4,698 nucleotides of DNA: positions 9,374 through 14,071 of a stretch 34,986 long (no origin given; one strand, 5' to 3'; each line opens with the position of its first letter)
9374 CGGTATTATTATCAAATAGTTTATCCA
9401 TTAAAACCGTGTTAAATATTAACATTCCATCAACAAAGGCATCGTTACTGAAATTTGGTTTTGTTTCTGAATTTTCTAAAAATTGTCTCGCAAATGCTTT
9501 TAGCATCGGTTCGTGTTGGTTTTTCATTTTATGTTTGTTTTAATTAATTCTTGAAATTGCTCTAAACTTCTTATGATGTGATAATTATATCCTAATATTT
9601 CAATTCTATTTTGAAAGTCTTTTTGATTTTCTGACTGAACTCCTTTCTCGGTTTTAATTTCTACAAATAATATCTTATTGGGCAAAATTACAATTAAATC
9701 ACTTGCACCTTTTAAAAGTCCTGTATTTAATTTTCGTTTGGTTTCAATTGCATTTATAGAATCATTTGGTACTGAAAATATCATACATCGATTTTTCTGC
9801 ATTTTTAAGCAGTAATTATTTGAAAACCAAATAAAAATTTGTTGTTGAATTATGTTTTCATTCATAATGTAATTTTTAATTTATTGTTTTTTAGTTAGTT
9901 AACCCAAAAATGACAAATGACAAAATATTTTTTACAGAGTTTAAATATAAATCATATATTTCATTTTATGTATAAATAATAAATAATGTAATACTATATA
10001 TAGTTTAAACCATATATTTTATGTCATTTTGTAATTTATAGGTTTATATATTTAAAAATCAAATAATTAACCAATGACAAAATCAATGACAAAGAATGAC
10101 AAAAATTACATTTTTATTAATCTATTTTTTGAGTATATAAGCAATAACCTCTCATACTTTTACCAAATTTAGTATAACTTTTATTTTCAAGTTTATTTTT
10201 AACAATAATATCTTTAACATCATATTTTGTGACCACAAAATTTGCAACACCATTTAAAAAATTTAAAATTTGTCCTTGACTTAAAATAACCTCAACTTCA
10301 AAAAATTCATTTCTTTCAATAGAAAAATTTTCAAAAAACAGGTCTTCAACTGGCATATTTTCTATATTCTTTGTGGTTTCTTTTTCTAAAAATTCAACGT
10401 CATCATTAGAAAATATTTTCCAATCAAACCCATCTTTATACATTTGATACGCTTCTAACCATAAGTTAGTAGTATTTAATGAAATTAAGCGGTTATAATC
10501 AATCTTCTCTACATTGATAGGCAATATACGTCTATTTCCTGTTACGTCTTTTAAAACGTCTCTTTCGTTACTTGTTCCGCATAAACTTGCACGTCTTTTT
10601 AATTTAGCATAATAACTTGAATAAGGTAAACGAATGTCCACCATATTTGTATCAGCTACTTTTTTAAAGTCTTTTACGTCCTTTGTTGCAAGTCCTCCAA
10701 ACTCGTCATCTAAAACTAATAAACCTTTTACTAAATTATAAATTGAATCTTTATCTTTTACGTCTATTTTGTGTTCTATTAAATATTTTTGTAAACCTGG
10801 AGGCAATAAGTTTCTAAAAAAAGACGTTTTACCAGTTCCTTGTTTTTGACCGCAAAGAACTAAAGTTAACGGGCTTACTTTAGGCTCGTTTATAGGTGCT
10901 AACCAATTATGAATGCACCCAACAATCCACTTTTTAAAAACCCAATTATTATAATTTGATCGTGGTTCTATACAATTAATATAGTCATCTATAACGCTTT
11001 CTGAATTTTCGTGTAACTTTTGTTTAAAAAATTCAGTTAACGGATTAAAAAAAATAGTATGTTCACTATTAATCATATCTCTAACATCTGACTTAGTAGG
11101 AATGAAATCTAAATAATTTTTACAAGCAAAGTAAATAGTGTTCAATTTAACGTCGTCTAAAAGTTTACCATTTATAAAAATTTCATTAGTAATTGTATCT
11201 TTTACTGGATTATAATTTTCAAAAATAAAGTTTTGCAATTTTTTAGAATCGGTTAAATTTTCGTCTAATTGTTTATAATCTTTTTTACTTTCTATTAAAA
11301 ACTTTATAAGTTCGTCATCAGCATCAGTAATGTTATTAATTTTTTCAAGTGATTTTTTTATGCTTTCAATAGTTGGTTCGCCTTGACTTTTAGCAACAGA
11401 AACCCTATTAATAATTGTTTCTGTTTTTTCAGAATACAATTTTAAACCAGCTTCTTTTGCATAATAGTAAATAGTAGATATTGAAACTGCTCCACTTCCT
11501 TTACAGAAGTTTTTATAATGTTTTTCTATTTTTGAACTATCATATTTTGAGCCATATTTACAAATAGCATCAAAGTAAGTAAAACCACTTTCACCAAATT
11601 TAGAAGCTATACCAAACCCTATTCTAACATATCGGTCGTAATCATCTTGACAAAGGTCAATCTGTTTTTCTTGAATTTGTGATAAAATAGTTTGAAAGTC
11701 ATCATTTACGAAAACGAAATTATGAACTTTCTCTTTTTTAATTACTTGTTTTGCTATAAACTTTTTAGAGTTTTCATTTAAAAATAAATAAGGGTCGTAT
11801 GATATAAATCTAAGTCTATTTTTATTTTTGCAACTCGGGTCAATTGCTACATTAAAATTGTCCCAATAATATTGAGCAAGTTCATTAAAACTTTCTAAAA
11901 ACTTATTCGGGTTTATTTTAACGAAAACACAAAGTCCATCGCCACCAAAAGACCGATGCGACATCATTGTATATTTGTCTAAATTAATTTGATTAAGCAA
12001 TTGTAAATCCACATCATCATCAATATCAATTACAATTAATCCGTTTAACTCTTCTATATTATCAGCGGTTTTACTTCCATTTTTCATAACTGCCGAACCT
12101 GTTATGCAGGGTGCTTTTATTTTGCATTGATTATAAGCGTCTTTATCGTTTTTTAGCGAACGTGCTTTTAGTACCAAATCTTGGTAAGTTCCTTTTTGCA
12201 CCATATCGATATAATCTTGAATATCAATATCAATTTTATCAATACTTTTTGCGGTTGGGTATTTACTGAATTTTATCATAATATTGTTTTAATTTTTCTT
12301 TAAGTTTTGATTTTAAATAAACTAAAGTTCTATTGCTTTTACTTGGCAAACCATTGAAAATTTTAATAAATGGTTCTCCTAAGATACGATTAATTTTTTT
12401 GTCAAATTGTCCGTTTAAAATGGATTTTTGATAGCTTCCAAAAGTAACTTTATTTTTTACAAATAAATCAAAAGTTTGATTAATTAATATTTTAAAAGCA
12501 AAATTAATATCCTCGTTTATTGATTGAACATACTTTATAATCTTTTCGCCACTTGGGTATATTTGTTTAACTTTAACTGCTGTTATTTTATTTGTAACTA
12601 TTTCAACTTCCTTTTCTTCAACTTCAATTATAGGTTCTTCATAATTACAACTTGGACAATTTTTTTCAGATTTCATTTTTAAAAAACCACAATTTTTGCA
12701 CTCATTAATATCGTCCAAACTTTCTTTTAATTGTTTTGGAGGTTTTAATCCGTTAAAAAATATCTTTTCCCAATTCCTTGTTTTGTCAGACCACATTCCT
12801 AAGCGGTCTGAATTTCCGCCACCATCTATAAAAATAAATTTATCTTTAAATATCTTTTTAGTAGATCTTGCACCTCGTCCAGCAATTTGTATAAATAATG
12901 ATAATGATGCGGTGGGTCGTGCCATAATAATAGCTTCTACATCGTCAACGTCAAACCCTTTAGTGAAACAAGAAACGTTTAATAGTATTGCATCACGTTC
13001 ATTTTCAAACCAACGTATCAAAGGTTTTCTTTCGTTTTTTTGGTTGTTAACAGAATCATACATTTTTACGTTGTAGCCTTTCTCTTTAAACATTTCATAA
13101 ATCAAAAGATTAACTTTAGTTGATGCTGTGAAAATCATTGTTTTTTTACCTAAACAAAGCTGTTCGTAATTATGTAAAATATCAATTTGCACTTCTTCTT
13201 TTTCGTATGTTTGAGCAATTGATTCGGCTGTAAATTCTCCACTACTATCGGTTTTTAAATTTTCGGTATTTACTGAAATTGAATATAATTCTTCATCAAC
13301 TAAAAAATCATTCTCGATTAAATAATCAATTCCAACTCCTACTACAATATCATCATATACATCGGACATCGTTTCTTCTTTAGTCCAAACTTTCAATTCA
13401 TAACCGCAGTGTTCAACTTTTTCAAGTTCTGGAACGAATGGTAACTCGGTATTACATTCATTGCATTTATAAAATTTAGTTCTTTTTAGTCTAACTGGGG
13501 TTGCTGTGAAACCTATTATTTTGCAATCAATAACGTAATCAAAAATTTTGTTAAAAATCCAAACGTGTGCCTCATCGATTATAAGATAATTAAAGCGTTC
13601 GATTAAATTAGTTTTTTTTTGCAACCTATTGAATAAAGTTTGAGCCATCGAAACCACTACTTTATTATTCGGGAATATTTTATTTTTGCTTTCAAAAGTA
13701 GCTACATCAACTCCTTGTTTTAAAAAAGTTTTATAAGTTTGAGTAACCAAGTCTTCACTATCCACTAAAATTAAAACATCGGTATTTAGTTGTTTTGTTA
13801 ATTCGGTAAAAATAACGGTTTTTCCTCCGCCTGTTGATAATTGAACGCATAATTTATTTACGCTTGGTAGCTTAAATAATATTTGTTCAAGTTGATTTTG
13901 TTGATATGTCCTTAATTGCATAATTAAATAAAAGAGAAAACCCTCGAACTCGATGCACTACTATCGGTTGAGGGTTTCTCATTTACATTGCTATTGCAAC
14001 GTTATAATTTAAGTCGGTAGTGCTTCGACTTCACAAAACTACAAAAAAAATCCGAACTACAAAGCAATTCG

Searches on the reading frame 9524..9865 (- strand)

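Call 11: search_protein_families(library=pfam, proteins=[window:9524-9865:-], max_evalue=0.01)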
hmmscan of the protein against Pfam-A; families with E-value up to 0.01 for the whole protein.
window:9524-9865:- (113 aa): 2 families
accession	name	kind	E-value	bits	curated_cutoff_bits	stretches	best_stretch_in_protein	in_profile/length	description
PF08774.17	VRR_NUC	-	4.7e-05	23.8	23.8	1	33-99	42-113/116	VRR-NUC domain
PF08378.17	NERD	-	0.003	18.5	22.1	1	54-95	38-77/111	Nuclease-related domain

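Call 12: search_protein_families(library=phrogs, proteins=[window:9524-9865:-], max_evalue=0.001)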
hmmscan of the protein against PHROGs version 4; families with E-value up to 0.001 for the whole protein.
window:9524-9865:- (113 aa): 3 families
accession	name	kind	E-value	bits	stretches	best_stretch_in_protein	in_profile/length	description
phrog_824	-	unknown function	2.6e-21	77.7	1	3-112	66-175/265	-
phrog_93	-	DNA, RNA and nucleotide metabolism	1.7e-12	47.8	1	1-109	352-439/613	endonuclease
phrog_5702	-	DNA, RNA and nucleotide metabolism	3.2e-10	40.9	1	49-111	2-66/70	Holliday junction resolvase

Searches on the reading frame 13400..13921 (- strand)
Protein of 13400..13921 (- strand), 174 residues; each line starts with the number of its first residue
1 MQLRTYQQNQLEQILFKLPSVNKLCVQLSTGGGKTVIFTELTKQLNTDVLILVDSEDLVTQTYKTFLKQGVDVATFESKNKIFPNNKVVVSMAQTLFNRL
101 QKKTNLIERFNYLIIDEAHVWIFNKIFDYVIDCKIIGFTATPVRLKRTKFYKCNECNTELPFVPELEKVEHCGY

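Call 34: find_related_loci(query=window:13400-13921:-, collection=viral_contigs, flank=1500)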
Query window:13400-13921:- (174 aa) in viral_contigs; peptide patterns used: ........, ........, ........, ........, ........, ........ (x = any residue, [..] = any of these).
22 stretches matched a pattern; 7 encode a relative of the query (tblastn E <= 1e-3); 7 distinct loci.
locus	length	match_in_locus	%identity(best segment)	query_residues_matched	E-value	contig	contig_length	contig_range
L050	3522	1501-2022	93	1-174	6e-110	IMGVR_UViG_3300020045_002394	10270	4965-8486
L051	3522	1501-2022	93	1-174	5e-110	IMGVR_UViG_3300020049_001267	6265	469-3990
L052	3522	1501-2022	88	1-174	2e-104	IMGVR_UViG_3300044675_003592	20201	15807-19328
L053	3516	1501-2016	86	3-174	1e-100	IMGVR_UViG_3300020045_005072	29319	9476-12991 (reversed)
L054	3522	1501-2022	84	1-174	2e-100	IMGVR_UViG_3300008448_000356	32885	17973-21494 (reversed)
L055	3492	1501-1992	76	11-174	2e-83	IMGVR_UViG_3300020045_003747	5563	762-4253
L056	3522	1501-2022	87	1-174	3e-104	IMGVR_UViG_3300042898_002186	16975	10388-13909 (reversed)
